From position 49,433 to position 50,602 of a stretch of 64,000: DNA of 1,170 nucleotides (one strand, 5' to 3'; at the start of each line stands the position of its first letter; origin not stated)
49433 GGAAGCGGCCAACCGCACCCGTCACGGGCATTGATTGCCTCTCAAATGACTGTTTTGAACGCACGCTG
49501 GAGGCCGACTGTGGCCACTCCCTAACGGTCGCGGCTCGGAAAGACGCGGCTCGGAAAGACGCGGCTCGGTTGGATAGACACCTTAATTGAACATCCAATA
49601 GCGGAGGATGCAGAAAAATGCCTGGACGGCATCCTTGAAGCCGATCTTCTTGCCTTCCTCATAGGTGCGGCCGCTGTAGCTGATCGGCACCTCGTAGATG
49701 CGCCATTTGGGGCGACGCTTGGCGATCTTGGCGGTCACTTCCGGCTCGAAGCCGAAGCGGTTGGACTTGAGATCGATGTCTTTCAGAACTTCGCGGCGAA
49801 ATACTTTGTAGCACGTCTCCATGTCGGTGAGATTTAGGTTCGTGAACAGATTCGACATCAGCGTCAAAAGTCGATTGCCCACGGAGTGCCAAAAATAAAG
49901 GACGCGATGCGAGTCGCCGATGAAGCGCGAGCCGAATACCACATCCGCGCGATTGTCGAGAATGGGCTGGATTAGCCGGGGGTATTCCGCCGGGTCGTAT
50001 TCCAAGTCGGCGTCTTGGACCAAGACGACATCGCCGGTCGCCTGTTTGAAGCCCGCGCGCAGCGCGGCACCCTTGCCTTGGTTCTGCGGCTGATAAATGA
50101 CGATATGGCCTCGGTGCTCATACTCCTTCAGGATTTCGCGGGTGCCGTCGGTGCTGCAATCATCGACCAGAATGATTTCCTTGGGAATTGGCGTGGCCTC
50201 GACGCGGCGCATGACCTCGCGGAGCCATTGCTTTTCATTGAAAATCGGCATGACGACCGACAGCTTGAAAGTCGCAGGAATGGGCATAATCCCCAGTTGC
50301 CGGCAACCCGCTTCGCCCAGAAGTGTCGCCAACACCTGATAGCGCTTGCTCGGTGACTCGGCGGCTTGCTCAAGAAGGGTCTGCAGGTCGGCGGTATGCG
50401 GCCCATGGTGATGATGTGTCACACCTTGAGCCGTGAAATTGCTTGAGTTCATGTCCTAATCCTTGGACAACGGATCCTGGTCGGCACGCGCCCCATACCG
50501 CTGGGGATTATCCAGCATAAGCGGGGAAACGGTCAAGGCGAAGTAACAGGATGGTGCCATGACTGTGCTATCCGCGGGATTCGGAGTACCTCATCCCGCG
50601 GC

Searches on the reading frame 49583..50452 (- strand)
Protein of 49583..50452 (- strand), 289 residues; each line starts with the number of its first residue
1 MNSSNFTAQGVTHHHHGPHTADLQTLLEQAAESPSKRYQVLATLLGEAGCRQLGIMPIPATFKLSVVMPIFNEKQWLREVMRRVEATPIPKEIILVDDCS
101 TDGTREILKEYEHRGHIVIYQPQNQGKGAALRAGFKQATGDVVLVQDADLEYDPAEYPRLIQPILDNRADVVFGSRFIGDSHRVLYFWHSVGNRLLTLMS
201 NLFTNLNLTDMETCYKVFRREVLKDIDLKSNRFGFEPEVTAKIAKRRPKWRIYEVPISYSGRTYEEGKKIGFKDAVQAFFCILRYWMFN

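Call 100: search_protein_families(library=pfam, proteins=[window:49583-50452:-], max_evalue=0.001)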
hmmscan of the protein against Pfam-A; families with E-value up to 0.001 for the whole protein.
window:49583-50452:- (289 aa): 4 families
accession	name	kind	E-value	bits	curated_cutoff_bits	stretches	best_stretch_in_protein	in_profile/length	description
PF00535.33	Glycos_transf_2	-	5.6e-42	144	23.3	1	65-226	1-167/168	Glycosyl transferase family 2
PF13641.12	Glyco_tranf_2_3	-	5.6e-08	33.5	27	1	64-233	3-182/230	Glycosyltransferase like family 2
PF10111.15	Glyco_tranf_2_2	-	3.4e-05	23.9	27.3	1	65-149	1-91/276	Glycosyltransferase like family 2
PF13704.12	Glyco_tranf_2_4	-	0.0007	20.5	27.5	0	74-149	4-81/98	Glycosyl transferase family 2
